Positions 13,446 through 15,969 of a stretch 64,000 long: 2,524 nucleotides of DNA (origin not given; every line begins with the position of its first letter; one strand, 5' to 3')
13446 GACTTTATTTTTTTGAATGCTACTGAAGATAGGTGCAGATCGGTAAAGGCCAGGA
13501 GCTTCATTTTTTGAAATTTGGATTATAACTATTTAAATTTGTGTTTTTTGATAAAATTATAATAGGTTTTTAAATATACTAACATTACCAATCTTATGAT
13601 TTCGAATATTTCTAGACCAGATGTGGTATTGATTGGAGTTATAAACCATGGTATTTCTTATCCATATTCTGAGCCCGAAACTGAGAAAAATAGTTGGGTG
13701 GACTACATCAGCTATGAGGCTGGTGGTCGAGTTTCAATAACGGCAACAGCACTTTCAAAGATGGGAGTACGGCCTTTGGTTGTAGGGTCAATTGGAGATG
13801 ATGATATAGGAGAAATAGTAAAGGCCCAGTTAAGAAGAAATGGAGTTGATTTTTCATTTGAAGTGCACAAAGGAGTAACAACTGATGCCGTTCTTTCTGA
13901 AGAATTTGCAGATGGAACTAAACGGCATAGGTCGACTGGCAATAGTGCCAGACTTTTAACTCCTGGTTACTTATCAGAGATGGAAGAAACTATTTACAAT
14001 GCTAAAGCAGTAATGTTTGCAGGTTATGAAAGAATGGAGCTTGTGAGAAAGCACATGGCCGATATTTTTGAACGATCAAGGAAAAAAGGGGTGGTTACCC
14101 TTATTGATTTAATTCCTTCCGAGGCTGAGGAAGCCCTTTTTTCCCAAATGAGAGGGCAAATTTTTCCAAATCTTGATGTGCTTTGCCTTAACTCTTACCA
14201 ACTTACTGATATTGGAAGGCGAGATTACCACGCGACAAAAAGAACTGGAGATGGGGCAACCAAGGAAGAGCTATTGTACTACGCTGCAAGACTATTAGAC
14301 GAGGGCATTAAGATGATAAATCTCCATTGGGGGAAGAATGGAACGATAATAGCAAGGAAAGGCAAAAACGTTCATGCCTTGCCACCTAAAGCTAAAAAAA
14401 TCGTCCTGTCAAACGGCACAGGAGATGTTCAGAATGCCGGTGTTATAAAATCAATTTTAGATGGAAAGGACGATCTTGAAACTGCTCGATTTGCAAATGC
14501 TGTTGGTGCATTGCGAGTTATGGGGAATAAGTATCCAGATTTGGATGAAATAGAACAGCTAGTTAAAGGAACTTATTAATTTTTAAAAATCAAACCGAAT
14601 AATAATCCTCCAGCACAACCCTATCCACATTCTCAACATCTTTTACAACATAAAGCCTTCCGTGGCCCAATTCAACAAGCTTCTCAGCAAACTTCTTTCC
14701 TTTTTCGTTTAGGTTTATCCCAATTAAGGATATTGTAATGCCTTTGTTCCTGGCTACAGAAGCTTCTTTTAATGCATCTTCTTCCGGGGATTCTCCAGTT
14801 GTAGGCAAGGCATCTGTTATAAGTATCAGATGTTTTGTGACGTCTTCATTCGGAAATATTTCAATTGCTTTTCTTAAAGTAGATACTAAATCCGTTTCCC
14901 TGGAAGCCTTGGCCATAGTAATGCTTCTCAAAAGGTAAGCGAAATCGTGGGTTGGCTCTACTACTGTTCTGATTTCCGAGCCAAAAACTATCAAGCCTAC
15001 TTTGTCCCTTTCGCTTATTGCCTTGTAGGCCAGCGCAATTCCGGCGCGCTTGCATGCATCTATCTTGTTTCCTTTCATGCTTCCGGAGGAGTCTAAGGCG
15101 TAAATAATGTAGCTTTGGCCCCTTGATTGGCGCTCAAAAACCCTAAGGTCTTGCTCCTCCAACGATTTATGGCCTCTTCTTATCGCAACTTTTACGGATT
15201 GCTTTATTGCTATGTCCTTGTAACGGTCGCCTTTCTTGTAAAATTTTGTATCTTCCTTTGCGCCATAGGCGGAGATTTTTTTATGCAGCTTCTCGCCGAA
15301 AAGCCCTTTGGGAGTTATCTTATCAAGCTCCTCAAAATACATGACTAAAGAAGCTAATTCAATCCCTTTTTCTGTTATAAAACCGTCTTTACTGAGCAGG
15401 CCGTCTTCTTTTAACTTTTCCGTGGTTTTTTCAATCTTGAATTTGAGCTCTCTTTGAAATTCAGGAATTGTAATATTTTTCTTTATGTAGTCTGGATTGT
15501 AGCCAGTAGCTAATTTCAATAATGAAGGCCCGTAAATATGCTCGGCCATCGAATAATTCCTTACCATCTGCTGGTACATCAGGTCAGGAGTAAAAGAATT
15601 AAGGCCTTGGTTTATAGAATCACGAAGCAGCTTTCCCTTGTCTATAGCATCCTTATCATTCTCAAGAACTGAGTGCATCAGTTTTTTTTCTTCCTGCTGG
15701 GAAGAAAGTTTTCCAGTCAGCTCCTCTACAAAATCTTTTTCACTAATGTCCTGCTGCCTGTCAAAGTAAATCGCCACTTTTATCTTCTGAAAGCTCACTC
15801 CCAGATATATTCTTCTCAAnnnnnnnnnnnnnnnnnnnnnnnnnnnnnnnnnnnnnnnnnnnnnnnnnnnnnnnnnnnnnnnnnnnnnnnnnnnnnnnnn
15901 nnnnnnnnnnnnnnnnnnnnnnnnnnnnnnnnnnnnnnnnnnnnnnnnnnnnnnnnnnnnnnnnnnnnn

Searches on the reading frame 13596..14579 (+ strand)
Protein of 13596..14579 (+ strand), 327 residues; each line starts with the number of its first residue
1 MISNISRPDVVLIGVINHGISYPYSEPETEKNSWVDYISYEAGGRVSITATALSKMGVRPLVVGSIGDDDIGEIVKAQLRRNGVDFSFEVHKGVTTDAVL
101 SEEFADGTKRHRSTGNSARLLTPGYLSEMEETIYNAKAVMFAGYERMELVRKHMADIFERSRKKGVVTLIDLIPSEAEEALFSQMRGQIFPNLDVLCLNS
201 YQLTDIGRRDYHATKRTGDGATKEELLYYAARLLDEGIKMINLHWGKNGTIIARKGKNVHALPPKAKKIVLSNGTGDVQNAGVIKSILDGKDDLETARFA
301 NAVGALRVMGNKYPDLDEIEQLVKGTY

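Call 3: search_protein_families(library=pfam, proteins=[window:13596-14579:+], max_evalue=0.01)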
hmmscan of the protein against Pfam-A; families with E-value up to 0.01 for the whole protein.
window:13596-14579:+ (327 aa): 2 families
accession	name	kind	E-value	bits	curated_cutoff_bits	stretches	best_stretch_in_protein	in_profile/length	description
PF00294.29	PfkB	-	4e-27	95.8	25.8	1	9-308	3-290/302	pfkB family carbohydrate kinase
PF25270.1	Khk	-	0.0017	18.1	35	0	237-324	277-363/365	Prokaryotic ketohexokinase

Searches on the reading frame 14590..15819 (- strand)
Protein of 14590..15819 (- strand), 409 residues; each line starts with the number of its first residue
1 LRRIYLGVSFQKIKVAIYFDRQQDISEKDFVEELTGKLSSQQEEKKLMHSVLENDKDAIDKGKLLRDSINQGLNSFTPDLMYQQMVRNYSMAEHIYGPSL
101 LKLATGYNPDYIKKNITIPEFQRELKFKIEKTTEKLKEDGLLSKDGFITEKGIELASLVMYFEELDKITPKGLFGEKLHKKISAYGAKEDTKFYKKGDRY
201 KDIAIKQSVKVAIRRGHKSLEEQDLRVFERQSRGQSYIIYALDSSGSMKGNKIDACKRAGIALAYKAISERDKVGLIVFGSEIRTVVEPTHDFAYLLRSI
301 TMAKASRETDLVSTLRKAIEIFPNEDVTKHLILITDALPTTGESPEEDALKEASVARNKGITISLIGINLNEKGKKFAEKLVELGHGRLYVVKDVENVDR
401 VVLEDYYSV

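Call 3: search_protein_families(library=pfam, proteins=[window:14590-15819:-], max_evalue=0.01)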
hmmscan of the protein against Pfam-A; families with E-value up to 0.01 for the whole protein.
window:14590-15819:- (409 aa): 5 families
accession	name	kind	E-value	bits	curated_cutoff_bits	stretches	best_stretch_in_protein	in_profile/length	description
PF13519.12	VWA_2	-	5e-13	50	27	1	239-337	2-106/107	von Willebrand factor type A domain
PF00092.34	VWA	-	3.1e-11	44.2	23.8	1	238-398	2-168/174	von Willebrand factor type A domain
PF13768.12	VWA_3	-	5.7e-08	33.4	27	1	238-389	3-153/155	von Willebrand factor type A domain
PF01882.25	DUF58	-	0.00022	20.9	23.4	1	243-340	43-146/216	Protein of unknown function DUF58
PF05762.20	VWA_CoxE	-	0.0017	18.2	26.4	1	182-353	5-175/222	VWA domain containing CoxE-like protein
